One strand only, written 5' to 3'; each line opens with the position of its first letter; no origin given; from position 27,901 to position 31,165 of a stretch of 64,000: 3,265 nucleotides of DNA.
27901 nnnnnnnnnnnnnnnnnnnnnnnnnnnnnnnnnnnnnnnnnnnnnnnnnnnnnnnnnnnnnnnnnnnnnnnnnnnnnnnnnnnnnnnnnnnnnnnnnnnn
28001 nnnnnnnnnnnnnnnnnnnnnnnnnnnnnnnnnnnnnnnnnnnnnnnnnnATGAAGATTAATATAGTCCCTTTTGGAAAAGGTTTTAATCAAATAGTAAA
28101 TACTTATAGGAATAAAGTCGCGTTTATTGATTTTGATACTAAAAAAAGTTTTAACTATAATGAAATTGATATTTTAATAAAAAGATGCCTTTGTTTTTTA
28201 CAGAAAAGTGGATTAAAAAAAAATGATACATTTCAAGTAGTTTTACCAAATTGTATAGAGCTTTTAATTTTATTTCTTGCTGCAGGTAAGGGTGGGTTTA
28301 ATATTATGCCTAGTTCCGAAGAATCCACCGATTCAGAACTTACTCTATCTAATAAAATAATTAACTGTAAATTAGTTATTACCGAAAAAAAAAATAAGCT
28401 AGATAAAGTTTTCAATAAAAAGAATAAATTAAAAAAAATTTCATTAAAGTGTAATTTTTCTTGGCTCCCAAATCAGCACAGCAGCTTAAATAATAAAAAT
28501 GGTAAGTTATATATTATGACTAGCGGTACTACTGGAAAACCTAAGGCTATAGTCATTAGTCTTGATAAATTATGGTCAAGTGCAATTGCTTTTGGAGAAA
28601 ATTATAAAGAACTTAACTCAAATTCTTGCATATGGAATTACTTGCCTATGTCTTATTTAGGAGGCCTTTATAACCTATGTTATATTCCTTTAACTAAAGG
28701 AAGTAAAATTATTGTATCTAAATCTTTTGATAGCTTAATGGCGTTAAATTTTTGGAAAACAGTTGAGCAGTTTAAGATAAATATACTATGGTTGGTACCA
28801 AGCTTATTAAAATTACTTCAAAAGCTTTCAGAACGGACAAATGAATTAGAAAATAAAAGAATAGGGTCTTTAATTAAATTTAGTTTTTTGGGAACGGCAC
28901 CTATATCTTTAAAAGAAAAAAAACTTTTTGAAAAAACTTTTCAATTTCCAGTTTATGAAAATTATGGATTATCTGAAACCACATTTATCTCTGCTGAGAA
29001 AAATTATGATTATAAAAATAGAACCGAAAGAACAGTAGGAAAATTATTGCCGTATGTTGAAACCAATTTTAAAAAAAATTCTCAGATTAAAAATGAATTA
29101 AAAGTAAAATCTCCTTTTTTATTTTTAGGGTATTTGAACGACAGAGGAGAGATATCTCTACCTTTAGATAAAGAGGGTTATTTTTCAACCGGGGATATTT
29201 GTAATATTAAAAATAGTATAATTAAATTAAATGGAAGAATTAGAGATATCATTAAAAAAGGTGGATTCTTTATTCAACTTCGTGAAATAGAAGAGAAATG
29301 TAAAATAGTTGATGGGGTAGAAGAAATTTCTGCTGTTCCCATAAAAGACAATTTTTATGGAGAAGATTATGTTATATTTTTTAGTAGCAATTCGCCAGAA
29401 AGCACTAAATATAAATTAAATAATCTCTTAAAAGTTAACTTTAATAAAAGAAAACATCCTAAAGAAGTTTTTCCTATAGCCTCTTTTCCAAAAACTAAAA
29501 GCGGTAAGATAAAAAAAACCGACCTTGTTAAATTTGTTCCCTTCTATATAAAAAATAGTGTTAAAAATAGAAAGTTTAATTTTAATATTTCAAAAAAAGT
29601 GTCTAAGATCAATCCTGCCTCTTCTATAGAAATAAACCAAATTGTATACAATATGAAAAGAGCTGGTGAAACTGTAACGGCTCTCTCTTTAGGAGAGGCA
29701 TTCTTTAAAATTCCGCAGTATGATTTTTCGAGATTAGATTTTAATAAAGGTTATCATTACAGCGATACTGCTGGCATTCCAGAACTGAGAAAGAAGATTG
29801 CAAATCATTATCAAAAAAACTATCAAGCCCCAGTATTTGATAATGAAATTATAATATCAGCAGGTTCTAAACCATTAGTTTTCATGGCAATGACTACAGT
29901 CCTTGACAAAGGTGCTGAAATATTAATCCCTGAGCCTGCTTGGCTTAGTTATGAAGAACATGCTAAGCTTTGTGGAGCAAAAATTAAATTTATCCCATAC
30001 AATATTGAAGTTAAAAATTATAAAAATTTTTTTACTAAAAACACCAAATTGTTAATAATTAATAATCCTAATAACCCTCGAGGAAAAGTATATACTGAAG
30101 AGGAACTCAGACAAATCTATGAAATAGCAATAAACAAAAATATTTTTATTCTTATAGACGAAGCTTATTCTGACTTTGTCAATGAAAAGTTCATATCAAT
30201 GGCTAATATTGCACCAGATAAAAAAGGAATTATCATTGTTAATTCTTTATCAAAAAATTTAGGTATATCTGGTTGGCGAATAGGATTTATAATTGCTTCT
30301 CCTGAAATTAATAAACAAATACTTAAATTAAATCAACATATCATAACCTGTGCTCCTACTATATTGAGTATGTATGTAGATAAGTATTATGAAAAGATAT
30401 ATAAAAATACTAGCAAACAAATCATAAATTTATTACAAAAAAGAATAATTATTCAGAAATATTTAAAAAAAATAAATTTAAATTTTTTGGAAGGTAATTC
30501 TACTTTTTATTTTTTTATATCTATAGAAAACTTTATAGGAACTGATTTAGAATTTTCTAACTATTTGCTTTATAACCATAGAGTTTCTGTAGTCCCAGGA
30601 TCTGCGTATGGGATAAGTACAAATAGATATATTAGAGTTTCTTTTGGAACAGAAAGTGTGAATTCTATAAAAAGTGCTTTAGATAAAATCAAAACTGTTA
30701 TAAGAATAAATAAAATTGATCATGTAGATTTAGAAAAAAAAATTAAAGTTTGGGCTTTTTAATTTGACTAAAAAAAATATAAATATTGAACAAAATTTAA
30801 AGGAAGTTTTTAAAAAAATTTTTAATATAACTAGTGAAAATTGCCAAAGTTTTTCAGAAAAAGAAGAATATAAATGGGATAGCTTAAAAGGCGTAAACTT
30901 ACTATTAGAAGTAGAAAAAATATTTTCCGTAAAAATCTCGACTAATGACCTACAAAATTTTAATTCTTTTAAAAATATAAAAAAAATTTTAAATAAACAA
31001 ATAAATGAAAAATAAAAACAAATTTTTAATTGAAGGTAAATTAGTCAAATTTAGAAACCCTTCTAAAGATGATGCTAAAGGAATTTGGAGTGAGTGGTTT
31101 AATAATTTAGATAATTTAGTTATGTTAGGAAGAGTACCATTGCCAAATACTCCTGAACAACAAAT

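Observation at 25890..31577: Operon encoding an adenylase-aminotransferase fusion, a free-standing carrier protein and a GNAT, preceded by two hydrolases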

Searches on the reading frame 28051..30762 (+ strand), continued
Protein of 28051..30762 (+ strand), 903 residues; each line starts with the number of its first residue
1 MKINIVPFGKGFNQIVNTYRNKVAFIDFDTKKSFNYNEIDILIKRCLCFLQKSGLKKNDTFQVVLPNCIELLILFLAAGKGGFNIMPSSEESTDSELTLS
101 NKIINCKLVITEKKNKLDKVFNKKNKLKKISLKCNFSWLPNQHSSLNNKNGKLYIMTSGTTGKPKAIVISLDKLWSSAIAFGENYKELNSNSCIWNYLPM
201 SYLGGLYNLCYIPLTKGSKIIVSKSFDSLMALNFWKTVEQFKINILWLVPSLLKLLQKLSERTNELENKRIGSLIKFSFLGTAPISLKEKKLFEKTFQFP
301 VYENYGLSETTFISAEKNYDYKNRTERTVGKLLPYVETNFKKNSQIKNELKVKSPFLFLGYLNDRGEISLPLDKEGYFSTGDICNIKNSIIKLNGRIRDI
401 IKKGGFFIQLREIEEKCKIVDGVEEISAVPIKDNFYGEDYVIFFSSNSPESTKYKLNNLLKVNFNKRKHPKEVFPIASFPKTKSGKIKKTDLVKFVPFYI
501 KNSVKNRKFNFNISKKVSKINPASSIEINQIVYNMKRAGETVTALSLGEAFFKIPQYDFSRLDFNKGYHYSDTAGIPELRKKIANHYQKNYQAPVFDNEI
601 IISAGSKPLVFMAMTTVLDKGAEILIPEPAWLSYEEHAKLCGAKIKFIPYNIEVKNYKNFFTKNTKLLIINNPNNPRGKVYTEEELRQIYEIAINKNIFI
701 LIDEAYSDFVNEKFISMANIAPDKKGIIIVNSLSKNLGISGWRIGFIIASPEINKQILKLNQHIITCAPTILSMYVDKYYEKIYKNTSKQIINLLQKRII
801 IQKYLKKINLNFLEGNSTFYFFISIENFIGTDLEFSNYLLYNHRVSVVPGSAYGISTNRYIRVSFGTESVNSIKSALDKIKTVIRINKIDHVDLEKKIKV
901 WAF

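Call 69: find_encoding_contigs(protein=P0251, flank=10000, max_places=2)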
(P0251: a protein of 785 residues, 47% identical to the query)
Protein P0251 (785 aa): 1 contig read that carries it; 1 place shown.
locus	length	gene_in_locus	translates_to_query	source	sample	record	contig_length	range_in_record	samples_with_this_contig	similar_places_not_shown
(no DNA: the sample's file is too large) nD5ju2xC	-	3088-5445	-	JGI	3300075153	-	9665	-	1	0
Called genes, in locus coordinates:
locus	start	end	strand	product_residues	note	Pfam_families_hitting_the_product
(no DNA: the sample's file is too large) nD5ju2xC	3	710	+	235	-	?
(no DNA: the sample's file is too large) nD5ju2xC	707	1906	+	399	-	PF13439:Glyco_transf_4, PF13579:Glyco_trans_4_4, PF00534:Glycos_transf_1, PF13692:Glyco_trans_1_4, PF13524:Glyco_trans_1_2 (faint)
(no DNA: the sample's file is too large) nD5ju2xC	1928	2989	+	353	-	PF07429:Glyco_transf_56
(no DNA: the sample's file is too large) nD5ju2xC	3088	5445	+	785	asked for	PF00155:Aminotran_1_2, PF01041:DegT_DnrJ_EryC1 (weak), PF01071:GARS_A, PF02655:ATP-grasp_3 (faint), PF07478:Dala_Dala_lig_C (weak), PF13535:ATP-grasp_4, PF18603:LAL_C2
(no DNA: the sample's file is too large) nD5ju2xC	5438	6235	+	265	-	PF04909:Amidohydro_2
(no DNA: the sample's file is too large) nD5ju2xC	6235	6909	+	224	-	PF13489:Methyltransf_23 (faint), PF13847:Methyltransf_31, PF08241:Methyltransf_11, PF08242:Methyltransf_12 (weak), PF13649:Methyltransf_25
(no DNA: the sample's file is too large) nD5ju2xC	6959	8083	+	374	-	PF01041:DegT_DnrJ_EryC1, PF00266:Aminotran_5 (weak)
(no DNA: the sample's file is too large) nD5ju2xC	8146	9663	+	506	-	?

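Call 70: find_encoding_contigs(protein=P0250, flank=10000, max_places=2)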
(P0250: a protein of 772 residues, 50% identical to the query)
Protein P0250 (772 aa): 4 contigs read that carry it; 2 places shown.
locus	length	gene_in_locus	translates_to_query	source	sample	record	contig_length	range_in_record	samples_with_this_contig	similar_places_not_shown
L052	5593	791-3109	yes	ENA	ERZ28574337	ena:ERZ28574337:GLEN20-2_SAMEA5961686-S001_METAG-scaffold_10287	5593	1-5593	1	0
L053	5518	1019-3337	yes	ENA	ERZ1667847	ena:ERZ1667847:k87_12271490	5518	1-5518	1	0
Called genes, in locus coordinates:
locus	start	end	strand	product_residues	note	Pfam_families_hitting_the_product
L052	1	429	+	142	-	?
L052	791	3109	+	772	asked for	PF00155:Aminotran_1_2, PF01071:GARS_A (weak), PF02655:ATP-grasp_3 (weak), PF07478:Dala_Dala_lig_C (weak), PF13535:ATP-grasp_4, PF18603:LAL_C2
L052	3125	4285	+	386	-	PF14397:ATPgrasp_ST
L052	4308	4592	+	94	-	-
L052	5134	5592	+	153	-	?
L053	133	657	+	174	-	PF04350:PilO (weak)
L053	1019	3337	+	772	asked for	PF00155:Aminotran_1_2, PF01071:GARS_A (weak), PF02655:ATP-grasp_3 (weak), PF07478:Dala_Dala_lig_C (weak), PF13535:ATP-grasp_4, PF18603:LAL_C2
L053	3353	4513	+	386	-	PF14397:ATPgrasp_ST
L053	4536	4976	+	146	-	PF00583:Acetyltransf_1, PF13673:Acetyltransf_10, PF13508:Acetyltransf_7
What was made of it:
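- Related AT-ligase fusions also lie in amino-sugar loci (calls 69, 70).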

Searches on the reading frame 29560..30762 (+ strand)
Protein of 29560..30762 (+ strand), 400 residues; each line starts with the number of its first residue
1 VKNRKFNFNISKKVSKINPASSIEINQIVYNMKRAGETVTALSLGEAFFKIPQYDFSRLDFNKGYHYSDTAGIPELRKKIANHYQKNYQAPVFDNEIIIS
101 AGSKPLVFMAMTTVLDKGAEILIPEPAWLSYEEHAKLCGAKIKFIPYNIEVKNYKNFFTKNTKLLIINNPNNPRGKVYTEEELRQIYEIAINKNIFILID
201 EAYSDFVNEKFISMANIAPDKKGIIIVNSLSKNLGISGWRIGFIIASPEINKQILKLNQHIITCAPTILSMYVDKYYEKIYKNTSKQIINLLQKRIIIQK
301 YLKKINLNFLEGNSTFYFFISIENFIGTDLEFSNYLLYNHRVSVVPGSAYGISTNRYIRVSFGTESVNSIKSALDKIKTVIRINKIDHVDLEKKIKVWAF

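Call 28: search_solved_structures(query=window:29560-30762:+, max_evalue=1e-40, show_alignments=2)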
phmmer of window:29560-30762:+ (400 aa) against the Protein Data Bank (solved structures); distinct sequences matched with E-value up to 1e-40: 5.
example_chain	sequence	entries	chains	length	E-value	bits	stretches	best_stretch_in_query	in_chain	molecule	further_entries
1o4s_A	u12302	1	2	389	7e-49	170.2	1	8-379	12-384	Aspartate aminotransferase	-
2z61_A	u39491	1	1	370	8.3e-48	166.7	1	13-380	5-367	Probable aspartate aminotransferase 2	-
1gd9_A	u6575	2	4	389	7.9e-46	160.2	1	22-385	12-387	ASPARTATE AMINOTRANSFERASE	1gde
1dju_A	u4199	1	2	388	2.8e-45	158.3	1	22-385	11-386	AROMATIC AMINOTRANSFERASE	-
1j32_A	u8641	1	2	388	1.5e-41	146.1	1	10-378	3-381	aspartate aminotransferase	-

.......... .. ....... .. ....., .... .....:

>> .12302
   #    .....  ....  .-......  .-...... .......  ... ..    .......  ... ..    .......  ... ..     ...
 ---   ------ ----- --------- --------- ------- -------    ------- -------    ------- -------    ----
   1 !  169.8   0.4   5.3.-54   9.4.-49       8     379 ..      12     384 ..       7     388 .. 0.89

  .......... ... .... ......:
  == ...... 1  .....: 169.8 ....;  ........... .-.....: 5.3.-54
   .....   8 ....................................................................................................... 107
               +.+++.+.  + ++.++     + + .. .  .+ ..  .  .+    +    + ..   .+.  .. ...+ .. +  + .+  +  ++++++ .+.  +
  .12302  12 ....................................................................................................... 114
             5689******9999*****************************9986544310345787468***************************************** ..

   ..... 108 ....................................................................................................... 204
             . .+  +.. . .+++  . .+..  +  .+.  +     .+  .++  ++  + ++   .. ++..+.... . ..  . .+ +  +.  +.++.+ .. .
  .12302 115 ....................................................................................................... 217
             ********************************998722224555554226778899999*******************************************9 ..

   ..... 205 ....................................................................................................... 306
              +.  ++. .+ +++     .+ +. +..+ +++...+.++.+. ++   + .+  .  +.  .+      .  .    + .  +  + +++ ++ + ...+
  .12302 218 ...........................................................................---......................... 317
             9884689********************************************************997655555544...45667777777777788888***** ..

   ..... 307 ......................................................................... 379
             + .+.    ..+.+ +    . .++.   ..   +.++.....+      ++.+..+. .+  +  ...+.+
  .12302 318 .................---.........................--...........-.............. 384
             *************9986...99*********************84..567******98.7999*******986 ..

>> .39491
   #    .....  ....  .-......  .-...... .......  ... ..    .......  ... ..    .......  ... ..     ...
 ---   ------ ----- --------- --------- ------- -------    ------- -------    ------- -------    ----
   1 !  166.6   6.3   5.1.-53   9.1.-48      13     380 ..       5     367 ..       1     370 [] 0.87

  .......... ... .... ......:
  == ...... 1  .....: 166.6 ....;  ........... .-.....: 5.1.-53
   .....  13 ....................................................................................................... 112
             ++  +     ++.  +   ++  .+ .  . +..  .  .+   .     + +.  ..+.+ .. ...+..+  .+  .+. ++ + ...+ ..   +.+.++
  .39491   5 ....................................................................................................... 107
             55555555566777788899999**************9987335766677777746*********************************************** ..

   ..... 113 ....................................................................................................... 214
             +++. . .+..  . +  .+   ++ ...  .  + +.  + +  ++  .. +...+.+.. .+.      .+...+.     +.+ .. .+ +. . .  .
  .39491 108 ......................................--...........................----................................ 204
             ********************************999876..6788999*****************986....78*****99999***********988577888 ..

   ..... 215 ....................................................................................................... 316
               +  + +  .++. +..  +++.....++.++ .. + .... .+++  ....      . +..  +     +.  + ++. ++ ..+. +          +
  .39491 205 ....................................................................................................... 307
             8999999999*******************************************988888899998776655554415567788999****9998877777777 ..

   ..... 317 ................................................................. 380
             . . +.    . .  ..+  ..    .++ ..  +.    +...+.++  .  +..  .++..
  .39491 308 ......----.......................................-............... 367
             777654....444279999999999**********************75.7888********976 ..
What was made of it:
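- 29578..30762 (+): Fold-type-I, class-I (AspAT-like) aminotransferase domain of the fusion, residues about 510-903, joined by a disordered linker at 502-515. Thermotoga AspAT 1o4s, E 7e-49, with the Asn, Asp/Tyr, PLP Lys, phosphate Arg and alpha-carboxylate Arg all aligned (call 28).
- On Fold-type-I class I/II aminotransferase: Residue-by-residue alignment to AspAT 1o4s (call 28).
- The alpha-carboxylate Arg is retained (call 28). The AT keeps its alpha-carboxylate Arg, so a tethered substrate would have to be attached through another carboxylate (call 28).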

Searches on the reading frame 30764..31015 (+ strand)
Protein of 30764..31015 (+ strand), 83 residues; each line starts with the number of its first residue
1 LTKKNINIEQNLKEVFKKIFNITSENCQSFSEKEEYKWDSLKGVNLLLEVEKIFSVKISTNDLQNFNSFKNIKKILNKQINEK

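Call 3: search_protein_families(library=pfam, proteins=[window:30764-31015:+], max_evalue=0.01)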
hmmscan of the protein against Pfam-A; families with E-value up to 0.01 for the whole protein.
window:30764-31015:+ (83 aa): 2 families
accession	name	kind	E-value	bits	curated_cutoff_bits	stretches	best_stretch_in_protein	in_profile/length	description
PF14573.12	PP-binding_2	-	6.8e-07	29.9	32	1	15-76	22-84/96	Acyl-carrier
PF00550.31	PP-binding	-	0.0052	17.5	20.8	1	34-72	25-63/67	Phosphopantetheine attachment site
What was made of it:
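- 30764..31015 (+): Free-standing acyl-carrier-like protein (83 aa, TTG start) with the WDSL phosphopantetheine-serine motif. PP-binding_2 29.9 bits and PP-binding 17.5 bits, both just under GA (call 3).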

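Call 4: search_protein_families(library=ncbifam, proteins=[window:30764-31015:+], max_evalue=0.01)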
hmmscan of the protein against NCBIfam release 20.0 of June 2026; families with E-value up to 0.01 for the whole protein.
window:30764-31015:+ (83 aa): 11 families
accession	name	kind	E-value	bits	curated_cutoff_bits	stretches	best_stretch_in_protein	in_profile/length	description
TIGR04069.1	ocin_ACP_rel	hypoth_equivalog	1.1e-06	29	70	1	7-76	1-77/77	peptide maturation system acyl carrier-related protein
NF002148.0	PRK00982.1-2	subfamily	6.2e-05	22.7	71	1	9-79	6-77/79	acyl carrier protein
NF002150.0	PRK00982.1-4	subfamily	0.00011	22.3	66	1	13-74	11-73/80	acyl carrier protein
TIGR00517.1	acyl_carrier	equivalog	0.00015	21.5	70.45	1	7-72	3-69/77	acyl carrier protein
NF006031.0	PRK08172.1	equivalog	0.00023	21.8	76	1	5-81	2-79/82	acyl carrier protein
NF058660.1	cispen_ACP_AmcB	equivalog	0.00053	20.1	80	1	33-77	30-76/80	cispentacin biosynthesis acyl carrier protein AmcB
NF003464.0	PRK05087.1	equivalog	0.0031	17.5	68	1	37-75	33-70/78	D-alanine--poly(phosphoribitol) ligase subunit DltC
NF005480.0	PRK07081.1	equivalog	0.0031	17.4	72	1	39-76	34-73/83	acyl carrier protein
NF002147.0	PRK00982.1-1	equivalog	0.0055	16.5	84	1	5-77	5-78/83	acyl carrier protein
NF003757.0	PRK05350.1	equivalog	0.0069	16.5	65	1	6-78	5-78/83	acyl carrier protein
TIGR01688.1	dltC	equivalog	0.0084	16.2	52.35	0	34-64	27-57/73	D-alanine--poly(phosphoribitol) ligase subunit 2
